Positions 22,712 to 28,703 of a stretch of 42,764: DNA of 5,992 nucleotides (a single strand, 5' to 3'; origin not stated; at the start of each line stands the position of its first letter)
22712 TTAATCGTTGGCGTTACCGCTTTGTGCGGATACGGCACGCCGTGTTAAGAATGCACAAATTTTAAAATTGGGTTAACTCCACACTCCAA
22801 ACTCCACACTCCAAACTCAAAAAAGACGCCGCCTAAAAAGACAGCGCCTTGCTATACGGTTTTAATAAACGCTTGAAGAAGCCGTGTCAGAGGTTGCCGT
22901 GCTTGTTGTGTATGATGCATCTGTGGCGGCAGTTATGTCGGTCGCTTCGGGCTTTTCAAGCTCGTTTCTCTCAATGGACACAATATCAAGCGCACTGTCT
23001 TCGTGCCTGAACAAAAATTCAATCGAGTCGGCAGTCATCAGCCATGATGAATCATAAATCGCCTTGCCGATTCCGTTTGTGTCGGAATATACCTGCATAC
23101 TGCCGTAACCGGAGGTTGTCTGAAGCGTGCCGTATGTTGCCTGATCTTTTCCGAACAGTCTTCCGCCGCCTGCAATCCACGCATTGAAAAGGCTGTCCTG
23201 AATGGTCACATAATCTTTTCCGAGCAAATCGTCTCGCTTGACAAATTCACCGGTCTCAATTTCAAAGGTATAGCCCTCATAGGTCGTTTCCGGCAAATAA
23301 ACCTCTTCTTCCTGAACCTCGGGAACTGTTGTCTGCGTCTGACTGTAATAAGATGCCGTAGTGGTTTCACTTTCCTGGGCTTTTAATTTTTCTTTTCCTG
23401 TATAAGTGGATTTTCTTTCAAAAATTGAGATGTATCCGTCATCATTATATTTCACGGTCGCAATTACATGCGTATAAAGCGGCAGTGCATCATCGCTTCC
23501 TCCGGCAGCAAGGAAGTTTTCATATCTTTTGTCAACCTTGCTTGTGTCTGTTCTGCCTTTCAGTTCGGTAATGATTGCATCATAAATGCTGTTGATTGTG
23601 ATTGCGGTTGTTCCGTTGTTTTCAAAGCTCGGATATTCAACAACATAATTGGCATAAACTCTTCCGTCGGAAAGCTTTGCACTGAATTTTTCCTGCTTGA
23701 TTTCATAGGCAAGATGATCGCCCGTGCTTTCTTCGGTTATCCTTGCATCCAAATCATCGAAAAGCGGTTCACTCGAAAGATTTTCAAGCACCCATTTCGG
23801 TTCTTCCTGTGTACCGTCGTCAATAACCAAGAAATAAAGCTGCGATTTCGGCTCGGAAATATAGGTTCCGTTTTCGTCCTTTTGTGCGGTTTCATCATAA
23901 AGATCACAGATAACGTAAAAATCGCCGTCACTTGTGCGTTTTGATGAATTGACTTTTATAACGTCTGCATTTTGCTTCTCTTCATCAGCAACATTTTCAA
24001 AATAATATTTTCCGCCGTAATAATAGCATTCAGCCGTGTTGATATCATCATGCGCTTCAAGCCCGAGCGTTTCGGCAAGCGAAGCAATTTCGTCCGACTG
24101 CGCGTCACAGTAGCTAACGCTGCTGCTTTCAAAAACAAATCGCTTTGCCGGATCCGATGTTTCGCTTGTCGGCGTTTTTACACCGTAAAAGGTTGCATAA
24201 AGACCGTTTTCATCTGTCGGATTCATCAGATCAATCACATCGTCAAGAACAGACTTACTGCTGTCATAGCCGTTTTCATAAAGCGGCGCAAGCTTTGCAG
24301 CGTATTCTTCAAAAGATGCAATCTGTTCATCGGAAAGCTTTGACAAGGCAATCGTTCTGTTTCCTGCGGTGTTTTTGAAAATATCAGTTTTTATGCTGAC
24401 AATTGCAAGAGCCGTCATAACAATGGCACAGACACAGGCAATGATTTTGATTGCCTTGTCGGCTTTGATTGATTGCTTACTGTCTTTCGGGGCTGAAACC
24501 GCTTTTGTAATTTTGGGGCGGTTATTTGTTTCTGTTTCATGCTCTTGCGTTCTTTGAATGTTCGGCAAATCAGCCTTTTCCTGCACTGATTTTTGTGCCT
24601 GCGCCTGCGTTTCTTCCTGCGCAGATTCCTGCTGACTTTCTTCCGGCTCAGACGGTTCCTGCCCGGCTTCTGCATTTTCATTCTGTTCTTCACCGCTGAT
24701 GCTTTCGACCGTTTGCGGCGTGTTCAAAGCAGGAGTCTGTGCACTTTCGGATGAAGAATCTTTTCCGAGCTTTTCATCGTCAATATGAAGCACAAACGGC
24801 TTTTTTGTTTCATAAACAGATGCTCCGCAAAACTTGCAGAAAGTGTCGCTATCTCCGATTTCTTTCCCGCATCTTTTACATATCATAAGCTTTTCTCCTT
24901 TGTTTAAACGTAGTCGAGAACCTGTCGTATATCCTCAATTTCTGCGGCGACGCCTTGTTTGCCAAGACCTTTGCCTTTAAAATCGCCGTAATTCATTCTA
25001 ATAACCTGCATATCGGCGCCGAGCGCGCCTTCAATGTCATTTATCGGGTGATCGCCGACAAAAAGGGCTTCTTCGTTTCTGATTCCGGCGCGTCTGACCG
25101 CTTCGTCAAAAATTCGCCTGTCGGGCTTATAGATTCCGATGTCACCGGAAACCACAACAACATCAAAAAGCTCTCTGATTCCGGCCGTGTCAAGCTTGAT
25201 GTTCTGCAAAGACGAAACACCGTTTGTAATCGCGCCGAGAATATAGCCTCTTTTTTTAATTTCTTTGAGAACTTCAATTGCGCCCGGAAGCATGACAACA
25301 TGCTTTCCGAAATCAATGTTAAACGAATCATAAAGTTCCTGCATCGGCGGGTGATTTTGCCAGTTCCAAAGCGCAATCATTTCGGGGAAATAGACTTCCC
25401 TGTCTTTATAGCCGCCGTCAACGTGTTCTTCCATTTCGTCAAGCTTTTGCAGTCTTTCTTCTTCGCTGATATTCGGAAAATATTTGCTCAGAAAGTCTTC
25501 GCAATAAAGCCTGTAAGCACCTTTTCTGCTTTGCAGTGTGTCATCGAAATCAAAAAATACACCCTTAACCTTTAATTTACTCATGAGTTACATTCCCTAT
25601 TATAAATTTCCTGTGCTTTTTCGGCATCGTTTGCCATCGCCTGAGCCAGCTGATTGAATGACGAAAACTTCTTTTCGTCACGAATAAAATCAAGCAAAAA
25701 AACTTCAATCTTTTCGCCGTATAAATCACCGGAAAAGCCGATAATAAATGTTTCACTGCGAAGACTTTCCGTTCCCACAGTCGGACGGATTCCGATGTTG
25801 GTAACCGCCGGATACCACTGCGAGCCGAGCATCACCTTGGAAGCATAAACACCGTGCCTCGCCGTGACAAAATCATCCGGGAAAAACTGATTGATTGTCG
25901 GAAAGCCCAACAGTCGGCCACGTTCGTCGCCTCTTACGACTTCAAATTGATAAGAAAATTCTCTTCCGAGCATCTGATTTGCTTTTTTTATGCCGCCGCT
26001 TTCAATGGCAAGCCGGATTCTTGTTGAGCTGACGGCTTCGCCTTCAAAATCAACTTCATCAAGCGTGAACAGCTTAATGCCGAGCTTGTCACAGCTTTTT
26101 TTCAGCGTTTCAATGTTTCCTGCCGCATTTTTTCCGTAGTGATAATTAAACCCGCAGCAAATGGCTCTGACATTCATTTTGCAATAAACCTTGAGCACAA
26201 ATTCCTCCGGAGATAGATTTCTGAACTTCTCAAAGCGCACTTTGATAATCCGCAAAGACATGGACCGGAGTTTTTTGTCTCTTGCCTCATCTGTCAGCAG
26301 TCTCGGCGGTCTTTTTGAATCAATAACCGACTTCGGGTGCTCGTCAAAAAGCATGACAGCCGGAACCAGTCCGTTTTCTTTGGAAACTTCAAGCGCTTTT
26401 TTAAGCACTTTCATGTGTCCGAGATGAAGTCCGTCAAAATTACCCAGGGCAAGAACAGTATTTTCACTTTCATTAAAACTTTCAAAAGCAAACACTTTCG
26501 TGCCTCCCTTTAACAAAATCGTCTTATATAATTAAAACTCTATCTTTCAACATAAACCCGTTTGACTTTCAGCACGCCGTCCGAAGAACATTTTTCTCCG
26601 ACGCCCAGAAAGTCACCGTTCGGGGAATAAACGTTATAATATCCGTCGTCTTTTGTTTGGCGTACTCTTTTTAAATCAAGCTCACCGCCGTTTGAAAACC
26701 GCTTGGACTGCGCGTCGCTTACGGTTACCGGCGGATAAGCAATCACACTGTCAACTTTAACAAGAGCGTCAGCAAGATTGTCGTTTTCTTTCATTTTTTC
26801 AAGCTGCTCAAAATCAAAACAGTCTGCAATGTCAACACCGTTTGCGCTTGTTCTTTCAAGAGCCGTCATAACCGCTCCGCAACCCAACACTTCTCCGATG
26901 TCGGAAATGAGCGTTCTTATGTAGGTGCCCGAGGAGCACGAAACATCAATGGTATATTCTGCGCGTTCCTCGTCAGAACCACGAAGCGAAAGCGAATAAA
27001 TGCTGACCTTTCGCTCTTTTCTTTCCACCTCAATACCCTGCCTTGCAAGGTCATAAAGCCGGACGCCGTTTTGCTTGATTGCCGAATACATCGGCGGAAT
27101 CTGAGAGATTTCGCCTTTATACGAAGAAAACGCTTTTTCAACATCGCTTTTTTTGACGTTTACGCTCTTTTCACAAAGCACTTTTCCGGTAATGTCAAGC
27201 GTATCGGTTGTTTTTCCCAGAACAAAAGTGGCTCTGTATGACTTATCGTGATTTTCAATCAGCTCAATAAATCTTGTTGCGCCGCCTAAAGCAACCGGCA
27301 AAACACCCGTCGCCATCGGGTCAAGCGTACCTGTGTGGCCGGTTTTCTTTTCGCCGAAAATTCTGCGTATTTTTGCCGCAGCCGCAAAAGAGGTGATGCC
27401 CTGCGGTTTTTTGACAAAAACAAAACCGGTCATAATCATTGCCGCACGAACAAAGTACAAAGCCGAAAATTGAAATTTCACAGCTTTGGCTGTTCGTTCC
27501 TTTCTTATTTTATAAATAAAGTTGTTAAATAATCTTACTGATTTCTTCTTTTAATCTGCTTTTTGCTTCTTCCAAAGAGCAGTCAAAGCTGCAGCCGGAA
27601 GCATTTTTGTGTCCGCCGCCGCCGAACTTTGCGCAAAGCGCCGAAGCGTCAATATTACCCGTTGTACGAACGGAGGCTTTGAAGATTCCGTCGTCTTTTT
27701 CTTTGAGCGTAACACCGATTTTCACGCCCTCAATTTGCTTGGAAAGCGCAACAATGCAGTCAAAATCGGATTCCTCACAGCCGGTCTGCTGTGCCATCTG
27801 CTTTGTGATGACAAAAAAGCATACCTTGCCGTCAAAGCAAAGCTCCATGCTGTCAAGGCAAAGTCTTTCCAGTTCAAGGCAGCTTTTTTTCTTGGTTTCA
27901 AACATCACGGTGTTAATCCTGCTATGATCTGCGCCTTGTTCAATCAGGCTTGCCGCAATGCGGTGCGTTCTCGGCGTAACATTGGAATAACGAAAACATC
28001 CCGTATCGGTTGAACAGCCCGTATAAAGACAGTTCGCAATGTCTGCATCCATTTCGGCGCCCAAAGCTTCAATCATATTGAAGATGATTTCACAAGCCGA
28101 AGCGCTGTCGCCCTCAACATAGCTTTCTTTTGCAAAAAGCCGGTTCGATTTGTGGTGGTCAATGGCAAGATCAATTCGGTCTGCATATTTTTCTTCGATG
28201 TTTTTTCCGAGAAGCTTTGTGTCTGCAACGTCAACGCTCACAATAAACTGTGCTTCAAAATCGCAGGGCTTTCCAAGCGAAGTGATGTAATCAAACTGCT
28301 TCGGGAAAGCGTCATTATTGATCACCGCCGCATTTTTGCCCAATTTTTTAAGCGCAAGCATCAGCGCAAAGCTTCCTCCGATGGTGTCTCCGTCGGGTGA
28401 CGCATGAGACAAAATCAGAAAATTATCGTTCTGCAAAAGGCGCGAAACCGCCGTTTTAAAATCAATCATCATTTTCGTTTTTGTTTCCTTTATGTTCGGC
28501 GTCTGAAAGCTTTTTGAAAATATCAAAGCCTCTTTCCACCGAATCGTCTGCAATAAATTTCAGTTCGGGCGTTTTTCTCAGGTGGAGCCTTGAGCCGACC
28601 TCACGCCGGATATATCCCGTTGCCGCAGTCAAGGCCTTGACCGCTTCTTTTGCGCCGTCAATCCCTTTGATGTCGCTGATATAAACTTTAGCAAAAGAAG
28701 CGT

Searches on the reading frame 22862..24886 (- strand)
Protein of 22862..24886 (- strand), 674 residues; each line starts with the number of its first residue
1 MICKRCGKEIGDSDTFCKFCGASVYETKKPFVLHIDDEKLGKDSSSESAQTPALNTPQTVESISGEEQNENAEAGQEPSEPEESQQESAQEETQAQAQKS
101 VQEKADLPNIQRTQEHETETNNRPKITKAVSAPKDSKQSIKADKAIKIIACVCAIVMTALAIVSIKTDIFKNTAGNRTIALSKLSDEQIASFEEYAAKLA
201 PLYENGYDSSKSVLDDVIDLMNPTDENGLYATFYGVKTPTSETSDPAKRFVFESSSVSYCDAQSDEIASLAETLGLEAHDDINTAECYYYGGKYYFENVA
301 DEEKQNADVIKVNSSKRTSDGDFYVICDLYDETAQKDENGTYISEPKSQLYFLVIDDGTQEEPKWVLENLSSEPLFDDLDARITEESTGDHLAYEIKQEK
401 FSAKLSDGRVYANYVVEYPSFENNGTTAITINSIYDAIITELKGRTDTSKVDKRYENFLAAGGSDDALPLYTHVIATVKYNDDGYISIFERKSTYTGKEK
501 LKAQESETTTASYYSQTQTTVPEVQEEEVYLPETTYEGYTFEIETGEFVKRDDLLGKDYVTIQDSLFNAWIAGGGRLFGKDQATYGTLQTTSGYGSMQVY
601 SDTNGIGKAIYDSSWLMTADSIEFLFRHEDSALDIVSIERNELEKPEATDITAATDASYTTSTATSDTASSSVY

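Call 12: search_protein_families(library=pfam, proteins=[window:22862-24886:-])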
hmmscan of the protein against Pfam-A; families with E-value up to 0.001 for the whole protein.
window:22862-24886:- (674 aa): 1 family
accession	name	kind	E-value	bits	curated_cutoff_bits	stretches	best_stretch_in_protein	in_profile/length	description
PF13240.11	Zn_Ribbon_1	-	3.5e-06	27.1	25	1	3-23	2-22/23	zinc-ribbon domain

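Call 78: find_homologous_proteins(query=window:22862-24886:-, max_evalue=1e-40)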
Query window:22862-24886:- (674 aa): 7 proteins with E <= 1e-40 among 8000 candidates.
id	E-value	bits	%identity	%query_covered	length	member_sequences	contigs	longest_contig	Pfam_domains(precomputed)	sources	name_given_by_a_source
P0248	0.0e+0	1483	100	100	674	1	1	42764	PF13240.12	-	-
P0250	0.0e+0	1220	83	99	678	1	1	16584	PF13240.12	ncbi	ncbi:MAG: zinc ribbon domain-containing protein [Acutalibacteraceae bacterium]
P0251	4.4e-184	632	48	95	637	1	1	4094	-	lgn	-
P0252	2.2e-119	418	38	95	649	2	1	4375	-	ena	-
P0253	1.5e-110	389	36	96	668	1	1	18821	-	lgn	-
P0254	2.4e-110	388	35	96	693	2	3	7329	-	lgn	-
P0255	2.5e-101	358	34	95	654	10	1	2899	-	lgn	-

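Call 79: find_encoding_contigs(protein=P0250, flank=3000, max_places=3)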
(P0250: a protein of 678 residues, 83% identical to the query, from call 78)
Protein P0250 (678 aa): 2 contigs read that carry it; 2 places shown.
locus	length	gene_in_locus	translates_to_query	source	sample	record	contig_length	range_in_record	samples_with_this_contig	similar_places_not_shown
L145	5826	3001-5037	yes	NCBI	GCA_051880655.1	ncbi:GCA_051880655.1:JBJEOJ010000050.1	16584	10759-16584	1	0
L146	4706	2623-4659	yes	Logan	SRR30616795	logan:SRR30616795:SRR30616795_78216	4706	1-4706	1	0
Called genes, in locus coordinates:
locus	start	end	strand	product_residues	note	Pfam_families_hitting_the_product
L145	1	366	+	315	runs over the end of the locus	PF01368:DHH, PF02272:DHHA1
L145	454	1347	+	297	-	PF01509:TruB_N, PF16198:TruB_C_2, PF09157:TruB-C_2 (weak)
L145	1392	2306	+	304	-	PF06574:FAD_syn, PF01687:Flavokinase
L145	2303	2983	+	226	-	PF00702:Hydrolase, PF12710:HAD (weak), PF13419:HAD_2, PF13242:Hydrolase_like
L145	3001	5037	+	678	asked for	PF13240:Zn_Ribbon_1 (weak)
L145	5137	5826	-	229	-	PF13408:Zn_ribbon_recom (faint), PF14287:DUF4368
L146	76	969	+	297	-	PF01509:TruB_N, PF16198:TruB_C_2, PF09157:TruB-C_2 (weak)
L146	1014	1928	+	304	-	PF06574:FAD_syn, PF01687:Flavokinase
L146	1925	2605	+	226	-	PF00702:Hydrolase, PF12710:HAD (weak), PF13419:HAD_2, PF13242:Hydrolase_like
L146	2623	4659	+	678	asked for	PF13240:Zn_Ribbon_1 (weak)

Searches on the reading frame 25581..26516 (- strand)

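Call 53: search_protein_families(library=pfam, proteins=[window:25581-26516:-], max_evalue=0.00001)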
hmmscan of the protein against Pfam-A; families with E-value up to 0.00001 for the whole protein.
window:25581-26516:- (311 aa): 2 families
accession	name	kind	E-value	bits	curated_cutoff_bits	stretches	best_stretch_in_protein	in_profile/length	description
PF06574.18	FAD_syn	-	1.1e-38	133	27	1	16-166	4-158/158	FAD synthetase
PF01687.23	Flavokinase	-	3.9e-38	130.9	19.6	1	183-304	1-123/124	Riboflavin kinase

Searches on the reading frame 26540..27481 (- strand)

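Call 53: search_protein_families(library=pfam, proteins=[window:26540-27481:-], max_evalue=0.00001)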
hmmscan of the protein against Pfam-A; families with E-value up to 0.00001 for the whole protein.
window:26540-27481:- (313 aa): 3 families
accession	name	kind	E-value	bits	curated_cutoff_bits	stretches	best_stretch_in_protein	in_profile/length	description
PF01509.24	TruB_N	-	5.1e-56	189.6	27.3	1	39-188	1-149/149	TruB family pseudouridylate synthase (N terminal domain)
PF16198.10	TruB_C_2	-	2.6e-12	47.1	29.3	1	189-241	1-59/66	tRNA pseudouridylate synthase B C-terminal domain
PF09157.17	TruB-C_2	-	3.9e-08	33.5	21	1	250-309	1-56/57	Pseudouridine synthase II TruB, C-terminal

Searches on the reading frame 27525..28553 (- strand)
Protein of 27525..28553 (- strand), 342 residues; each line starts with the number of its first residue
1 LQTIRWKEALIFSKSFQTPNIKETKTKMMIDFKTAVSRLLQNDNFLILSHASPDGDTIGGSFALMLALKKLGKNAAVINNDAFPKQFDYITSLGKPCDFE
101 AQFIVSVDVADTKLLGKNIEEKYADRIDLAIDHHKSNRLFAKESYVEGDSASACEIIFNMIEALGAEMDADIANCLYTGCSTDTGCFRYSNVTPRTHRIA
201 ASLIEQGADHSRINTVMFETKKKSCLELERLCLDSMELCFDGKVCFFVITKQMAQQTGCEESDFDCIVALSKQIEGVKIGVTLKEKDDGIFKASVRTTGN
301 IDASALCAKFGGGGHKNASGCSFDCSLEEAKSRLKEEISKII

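Call 53: search_protein_families(library=pfam, proteins=[window:27525-28553:-], max_evalue=0.00001)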
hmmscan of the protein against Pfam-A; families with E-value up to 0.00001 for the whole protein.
window:27525-28553:- (342 aa): 2 families
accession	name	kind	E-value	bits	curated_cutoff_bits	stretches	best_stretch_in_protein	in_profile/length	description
PF01368.27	DHH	-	8.7e-17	62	28.1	1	45-179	2-124/125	DHH family, N-terminal domain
PF02272.25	DHHA1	-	6.7e-10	39.8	25.9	1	256-339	10-101/102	DHHA1 domain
